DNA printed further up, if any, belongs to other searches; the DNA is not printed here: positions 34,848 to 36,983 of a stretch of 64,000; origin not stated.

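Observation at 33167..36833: Tandem secreted M28 peptidase paralogs, one intact and one with metal ligands lost, both carrying TSP3-like acidic Ca-binding repeats and C-terminal anchors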

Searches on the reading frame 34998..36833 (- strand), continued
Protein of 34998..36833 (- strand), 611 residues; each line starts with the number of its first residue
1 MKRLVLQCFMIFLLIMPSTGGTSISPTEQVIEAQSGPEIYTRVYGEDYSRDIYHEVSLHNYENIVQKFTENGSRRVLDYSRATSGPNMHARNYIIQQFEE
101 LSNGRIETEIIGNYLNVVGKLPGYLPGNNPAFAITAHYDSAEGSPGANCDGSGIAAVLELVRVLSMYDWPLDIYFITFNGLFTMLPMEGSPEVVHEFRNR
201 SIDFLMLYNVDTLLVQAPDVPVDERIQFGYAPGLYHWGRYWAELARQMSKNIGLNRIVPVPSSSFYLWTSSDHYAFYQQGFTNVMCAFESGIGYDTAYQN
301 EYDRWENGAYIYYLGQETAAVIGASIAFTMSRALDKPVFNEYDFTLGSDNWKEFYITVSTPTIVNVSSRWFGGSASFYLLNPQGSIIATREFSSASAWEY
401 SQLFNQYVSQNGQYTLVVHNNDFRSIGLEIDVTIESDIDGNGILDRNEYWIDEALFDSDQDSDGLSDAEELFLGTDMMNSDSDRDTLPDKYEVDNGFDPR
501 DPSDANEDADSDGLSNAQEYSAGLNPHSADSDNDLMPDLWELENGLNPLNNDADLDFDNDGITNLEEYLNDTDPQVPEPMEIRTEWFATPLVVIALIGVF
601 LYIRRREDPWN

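Call 17: find_encoding_contigs(protein=P0105, flank=8000, max_places=2)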
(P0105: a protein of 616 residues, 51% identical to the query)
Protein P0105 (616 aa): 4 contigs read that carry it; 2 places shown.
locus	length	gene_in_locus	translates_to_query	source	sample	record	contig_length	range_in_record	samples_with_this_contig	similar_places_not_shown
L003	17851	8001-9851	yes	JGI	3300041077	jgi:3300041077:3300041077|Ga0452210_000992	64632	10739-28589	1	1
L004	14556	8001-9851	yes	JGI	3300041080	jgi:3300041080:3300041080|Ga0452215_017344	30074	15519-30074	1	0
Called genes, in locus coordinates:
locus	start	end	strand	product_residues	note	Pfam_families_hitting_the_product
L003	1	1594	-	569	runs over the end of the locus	PF13408:Zn_ribbon_recom (faint), PF03966:Trm112p (faint)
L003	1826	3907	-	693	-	-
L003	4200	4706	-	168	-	-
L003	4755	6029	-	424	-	PF19276:HD_assoc_2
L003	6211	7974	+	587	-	PF04389:Peptidase_M28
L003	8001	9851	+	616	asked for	PF04389:Peptidase_M28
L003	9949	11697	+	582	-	PF01546:Peptidase_M20 (faint), PF04389:Peptidase_M28, PF05343:Peptidase_M42 (weak)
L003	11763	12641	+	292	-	-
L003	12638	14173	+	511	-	-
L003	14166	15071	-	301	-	PF02775:TPP_enzyme_C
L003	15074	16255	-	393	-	PF01855:POR_N, PF17147:PFOR_II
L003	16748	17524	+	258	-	PF00795:CN_hydrolase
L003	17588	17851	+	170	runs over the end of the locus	PF10061:DUF2299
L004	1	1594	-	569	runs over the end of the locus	PF13408:Zn_ribbon_recom (faint), PF03966:Trm112p (faint)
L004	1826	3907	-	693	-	-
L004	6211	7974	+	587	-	PF04389:Peptidase_M28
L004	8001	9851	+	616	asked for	PF04389:Peptidase_M28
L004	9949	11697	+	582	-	PF01546:Peptidase_M20 (faint), PF04389:Peptidase_M28, PF05343:Peptidase_M42 (weak)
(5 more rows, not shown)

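Call 32: find_encoding_contigs(protein=P0120, flank=8000, max_places=2)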
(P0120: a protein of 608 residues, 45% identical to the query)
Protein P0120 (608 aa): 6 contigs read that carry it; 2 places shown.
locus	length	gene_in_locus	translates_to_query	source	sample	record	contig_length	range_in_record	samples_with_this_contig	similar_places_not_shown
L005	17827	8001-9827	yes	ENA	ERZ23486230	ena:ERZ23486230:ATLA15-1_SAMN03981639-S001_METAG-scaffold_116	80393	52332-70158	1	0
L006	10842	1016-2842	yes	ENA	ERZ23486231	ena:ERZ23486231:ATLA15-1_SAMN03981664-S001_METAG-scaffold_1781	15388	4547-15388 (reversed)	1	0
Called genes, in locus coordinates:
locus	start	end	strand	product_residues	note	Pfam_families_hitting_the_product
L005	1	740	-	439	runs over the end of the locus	PF02308:MgtC, PF13194:DUF4010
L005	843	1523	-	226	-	PF00633:HHH (faint), PF10391:DNA_pol_lambd_f, PF14520:HHH_5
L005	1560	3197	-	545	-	PF00118:Cpn60_TCP1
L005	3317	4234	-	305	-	PF01937:ARMT1-like_dom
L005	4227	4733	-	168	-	PF13527:Acetyltransf_9, PF00583:Acetyltransf_1, PF13673:Acetyltransf_10, PF13420:Acetyltransf_4 (weak), PF13508:Acetyltransf_7, PF08445:FR47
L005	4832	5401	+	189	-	PF13238:AAA_18, PF13207:AAA_17 (weak)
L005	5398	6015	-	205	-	-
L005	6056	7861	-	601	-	PF02384:N6_Mtase (faint), PF20473:MmeI_Mtase, PF07669:Eco57I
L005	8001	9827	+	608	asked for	PF04389:Peptidase_M28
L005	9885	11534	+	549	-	PF00557:Peptidase_M24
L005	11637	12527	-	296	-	PF13421:Band_7_1, PF01145:Band_7, PF12773:DZR (weak), PF13240:Zn_Ribbon_1 (faint)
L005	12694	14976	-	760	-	PF05048:NosD (weak), PF13229:Beta_helix, PF05048:NosD (weak), PF13229:Beta_helix, PF05048:NosD, PF13229:Beta_helix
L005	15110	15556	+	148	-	-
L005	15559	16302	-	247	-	PF23023:Anti-Pycsar_Apyc1, PF00753:Lactamase_B, PF12706:Lactamase_B_2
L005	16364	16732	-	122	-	-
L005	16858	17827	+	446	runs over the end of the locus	PF04188:Mannosyl_trans2, PF13231:PMT_2 (weak)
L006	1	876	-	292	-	?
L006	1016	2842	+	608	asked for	PF04389:Peptidase_M28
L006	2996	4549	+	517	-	PF00557:Peptidase_M24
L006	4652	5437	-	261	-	PF01145:Band_7, PF13421:Band_7_1, PF12773:DZR (weak), PF13240:Zn_Ribbon_1 (faint)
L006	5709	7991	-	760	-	PF05048:NosD (weak), PF13229:Beta_helix, PF05048:NosD (weak), PF13229:Beta_helix, PF05048:NosD, PF13229:Beta_helix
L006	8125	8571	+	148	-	-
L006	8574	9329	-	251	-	PF23023:Anti-Pycsar_Apyc1, PF00753:Lactamase_B, PF12706:Lactamase_B_2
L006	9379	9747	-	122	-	-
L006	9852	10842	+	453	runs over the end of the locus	PF04188:Mannosyl_trans2, PF13231:PMT_2 (weak)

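Call 33: predict_structure(alignment_id=A1)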
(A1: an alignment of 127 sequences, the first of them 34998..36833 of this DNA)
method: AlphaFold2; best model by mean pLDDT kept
length: 611 residues; sequences in the alignment: 127
mean_pLDDT: 92.0   pTM: 0.84
mean pLDDT of the five models: 92.0, 92.0, 91.2, 90.8, 90.7
residues with pLDDT >= 90: 524; 70-90: 47; 50-70: 21; < 50: 19
segments of 3 or more residues with pLDDT < 50: 20-35
pLDDT, mean of each block of 10 residues (from residue 1): 75 65 40 55 94 98 98 93 95 98 97 98 95 98 95 98 98 98 94 97 97 96 97 95 98 98 96 96 96 96 97 98 98 94 96 98 97 96 98 93 97 98 96 96 94 93 95 93 95 94 93 95 94 95 94 92 93 86 71 82 61 40
secondary structure, 60 per line:
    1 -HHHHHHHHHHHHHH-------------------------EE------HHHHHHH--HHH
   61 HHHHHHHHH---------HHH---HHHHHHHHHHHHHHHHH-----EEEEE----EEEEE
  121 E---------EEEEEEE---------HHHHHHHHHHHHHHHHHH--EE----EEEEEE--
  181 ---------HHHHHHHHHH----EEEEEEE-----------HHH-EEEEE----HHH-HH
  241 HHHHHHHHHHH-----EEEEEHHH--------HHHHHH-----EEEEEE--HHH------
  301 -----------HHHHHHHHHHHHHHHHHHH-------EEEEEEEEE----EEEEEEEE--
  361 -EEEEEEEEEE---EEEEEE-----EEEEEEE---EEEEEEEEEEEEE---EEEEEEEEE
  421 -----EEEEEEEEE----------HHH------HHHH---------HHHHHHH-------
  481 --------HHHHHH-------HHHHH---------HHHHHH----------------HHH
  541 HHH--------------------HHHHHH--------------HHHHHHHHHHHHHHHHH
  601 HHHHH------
elements in order: H2-15 H49-55 H58-69 H85-101 E107-111 E116-121 E131-137 H147-164 E173-178 H190-199 E204-210 E226-230 H239-251 E257-261 H273-278 E284-289 H312-330 E338-346 E351-358 E362-371 E375-380 E386-392 E396-408 E412-420 E426-434 H454-457 H467-473 H489-494 H502-506 H516-521 H538-543 H564-569 H584-605

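Call 35: fold_search(model_id=the predicted structure, library=pdb)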
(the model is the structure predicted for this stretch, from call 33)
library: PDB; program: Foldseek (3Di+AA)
matches with E <= 10: 1892; with E <= 0.001: 346
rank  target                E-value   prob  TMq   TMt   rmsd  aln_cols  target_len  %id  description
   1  2anp                  5.0e-17  1.00  0.39  0.79   2.8       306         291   18  Functional Glutamate 151 to Histidine mutant of the aminopeptidase from Aeromonas Proteolytica. (released 2005-10-04)
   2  6ica_A                8.0e-17  1.00  0.39  0.64   9.7       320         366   18  The crystal structure of Legionella pneumophila LapA aminopeptidase (released 2019-11-06)
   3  6esl_B                1.4e-16  1.00  0.38  0.63   6.4       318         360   19  Crystal structure of the Legionella pneumoppila LapA (released 2018-04-04)
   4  1amp                  1.6e-16  1.00  0.39  0.78   3.1       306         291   17  CRYSTAL STRUCTURE OF AEROMONAS PROTEOLYTICA AMINOPEPTIDASE: A PROTOTYPICAL MEMBER OF THE CO-CATALYTIC ZINC ENZYME FAMILY (released 1994-08-31)
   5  3b35                  1.7e-16  1.00  0.39  0.80   3.1       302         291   17  Crystal structure of the M180A mutant of the aminopeptidase from Vibrio proteolyticus (released 2007-11-27)
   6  6ica_B                2.8e-16  1.00  0.39  0.62  13.7       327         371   18  The crystal structure of Legionella pneumophila LapA aminopeptidase (released 2019-11-06)
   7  6ica_C                3.1e-16  1.00  0.39  0.61   6.2       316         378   18  The crystal structure of Legionella pneumophila LapA aminopeptidase (released 2019-11-06)
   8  6zeq_A                3.7e-16  1.00  0.39  0.74   5.6       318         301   17  Aspergillus oryzae Leucine Aminopeptidase A mature enzyme (released 2021-06-16)
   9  6zep_A                5.3e-16  1.00  0.38  0.66   8.9       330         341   16  Flavourzyme Leucine Aminopeptidase A proenzyme (released 2021-06-16)
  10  6esl_A                5.9e-16  1.00  0.40  0.65   6.1       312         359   18  Crystal structure of the Legionella pneumoppila LapA (released 2018-04-04)
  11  5gne_A                1.0e-15  1.00  0.40  0.65   7.3       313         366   20  Crystal structure of LapB from Legionella pneumophila (released 2017-08-30)
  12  3b3v                  1.2e-15  1.00  0.39  0.79   3.1       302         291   17  Crystal structure of the S228A mutant of the aminopeptidase from Vibrio proteolyticus (released 2007-11-27)
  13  3b3t                  1.4e-15  1.00  0.39  0.79   3.1       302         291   17  Crystal structure of the D118N mutant of the aminopeptidase from Vibrio proteolyticus (released 2007-11-27)
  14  1qq9                  1.6e-14  1.00  0.35  0.72   4.7       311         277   16  STREPTOMYCES GRISEUS AMINOPEPTIDASE COMPLEXED WITH METHIONINE (released 2000-05-03)
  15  1cp7                  1.1e-13  1.00  0.35  0.72   4.6       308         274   16  AMINOPEPTIDASE FROM STREPTOMYCES GRISEUS (released 2000-05-03)
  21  6hc6_A                1.0e-12  1.00  0.29  0.42   3.6       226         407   22  The structure of BSAP, a zinc aminopeptidase from Bacillus subtilis (released 2019-08-28)
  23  6hc6_C                2.9e-12  1.00  0.29  0.42   3.4       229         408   21  The structure of BSAP, a zinc aminopeptidase from Bacillus subtilis (released 2019-08-28)
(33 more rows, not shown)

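Call 41: find_related_loci(query=A1, collection=genome_contigs, flank=6000)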
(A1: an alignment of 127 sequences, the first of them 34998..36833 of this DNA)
Query A1 (611 aa) in genome_contigs; peptide patterns used: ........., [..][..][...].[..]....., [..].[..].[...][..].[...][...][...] (x = any residue, [..] = any of these).
131 stretches matched a pattern; 93 encode a relative of the query (tblastn E <= 1e-3); the best 80 are kept; 72 distinct loci.
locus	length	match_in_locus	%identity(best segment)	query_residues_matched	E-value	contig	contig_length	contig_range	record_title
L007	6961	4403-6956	70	1-611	0e+0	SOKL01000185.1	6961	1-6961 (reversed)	MAG: Candidatus Thorarchaeota archaeon isolate E44_bin77 NODE_5778_length_6961_cov_4.798581, whole genome shotgun sequen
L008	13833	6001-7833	67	1-611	0e+0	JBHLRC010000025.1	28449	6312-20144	MAG: Candidatus Thorarchaeota archaeon isolate QM2B.38 QM2B.38@1085, whole genome shotgun sequence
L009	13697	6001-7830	67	1-611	0e+0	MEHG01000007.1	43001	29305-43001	MAG: Candidatus Thorarchaeota archaeon AB_25 ThorAB25_contig000007, whole genome shotgun sequence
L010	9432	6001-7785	65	16-611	0e+0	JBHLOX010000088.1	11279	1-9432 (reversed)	MAG: Promethearchaeota archaeon isolate DZ3S.281 DZ3S.281@20023, whole genome shotgun sequence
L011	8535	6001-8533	66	1-611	0e+0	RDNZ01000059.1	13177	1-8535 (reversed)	MAG: Candidatus Thorarchaeota archaeon isolate DZG_bin1.115 NODE_61_length_13177_cov_11.082519, whole genome shotgun seq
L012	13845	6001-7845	56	1-610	0e+0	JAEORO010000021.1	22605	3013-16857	MAG: Candidatus Thorarchaeota archaeon isolate MP5_2600 k127_2611972, whole genome shotgun sequence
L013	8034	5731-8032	55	2-611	0e+0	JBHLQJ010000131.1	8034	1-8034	MAG: Candidatus Thorarchaeota archaeon isolate LCG1B.521 LCG1B.521@61599, whole genome shotgun sequence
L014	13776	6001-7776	57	25-611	0e+0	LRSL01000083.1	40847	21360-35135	MAG: Candidatus Thorarchaeota archaeon SMTZ1-45 WOR1_30_36_377, whole genome shotgun sequence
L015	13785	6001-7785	55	16-608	0e+0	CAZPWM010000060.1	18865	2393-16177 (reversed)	MAG TPA_asm: uncultured archaeon isolate SRP214966_co4_397 genome assembly, contig: NODE_2464_length_18865_cov_5.746890,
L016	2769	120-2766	55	6-611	0e+0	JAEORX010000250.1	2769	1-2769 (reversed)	MAG: Candidatus Thorarchaeota archaeon isolate Yap200.bin7.15 contig_107529, whole genome shotgun sequence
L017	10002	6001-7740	54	1-576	0e+0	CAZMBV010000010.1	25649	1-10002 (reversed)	MAG TPA_asm: uncultured archaeon isolate SRP214966_co2_306 genome assembly, contig: NODE_2432_length_25649_cov_7.839767,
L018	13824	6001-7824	54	1-605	0e+0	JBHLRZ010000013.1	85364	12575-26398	MAG: Candidatus Thorarchaeota archaeon isolate TM2M.152 TM2M.152@364, whole genome shotgun sequence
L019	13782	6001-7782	52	26-608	0e+0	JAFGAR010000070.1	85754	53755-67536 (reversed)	MAG: Candidatus Thorarchaeota archaeon isolate Zod_maxbin.0292 k87_2416209, whole genome shotgun sequence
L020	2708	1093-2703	54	1-534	0e+0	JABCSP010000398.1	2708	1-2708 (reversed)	MAG: Candidatus Thorarchaeota archaeon isolate HM4_26_B25 NODE_24883_length_2708_cov_0.257265, whole genome shotgun sequ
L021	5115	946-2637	51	42-603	0e+0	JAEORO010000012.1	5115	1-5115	MAG: Candidatus Thorarchaeota archaeon isolate MP5_2600 k127_1616276, whole genome shotgun sequence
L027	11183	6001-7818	45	1-606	8e-170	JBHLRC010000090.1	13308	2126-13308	MAG: Candidatus Thorarchaeota archaeon isolate QM2B.38 QM2B.38@3776, whole genome shotgun sequence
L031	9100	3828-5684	46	1-607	9e-161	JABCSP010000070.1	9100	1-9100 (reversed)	MAG: Candidatus Thorarchaeota archaeon isolate HM4_26_B25 NODE_3673_length_9100_cov_0.309930, whole genome shotgun seque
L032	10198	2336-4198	43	1-607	1e-159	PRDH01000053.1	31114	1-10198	MAG: Candidatus Thorarchaeota archaeon isolate OWC2 Thor_OWC2_053, whole genome shotgun sequence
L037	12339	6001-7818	43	1-606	2e-144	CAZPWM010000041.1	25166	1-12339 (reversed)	MAG TPA_asm: uncultured archaeon isolate SRP214966_co4_397 genome assembly, contig: NODE_1472_length_25166_cov_5.310103,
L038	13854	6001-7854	44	3-607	1e-143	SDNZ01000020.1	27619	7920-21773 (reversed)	MAG: Candidatus Thorarchaeota archaeon isolate AMARA_8 AMARA-sed17-3575, whole genome shotgun sequence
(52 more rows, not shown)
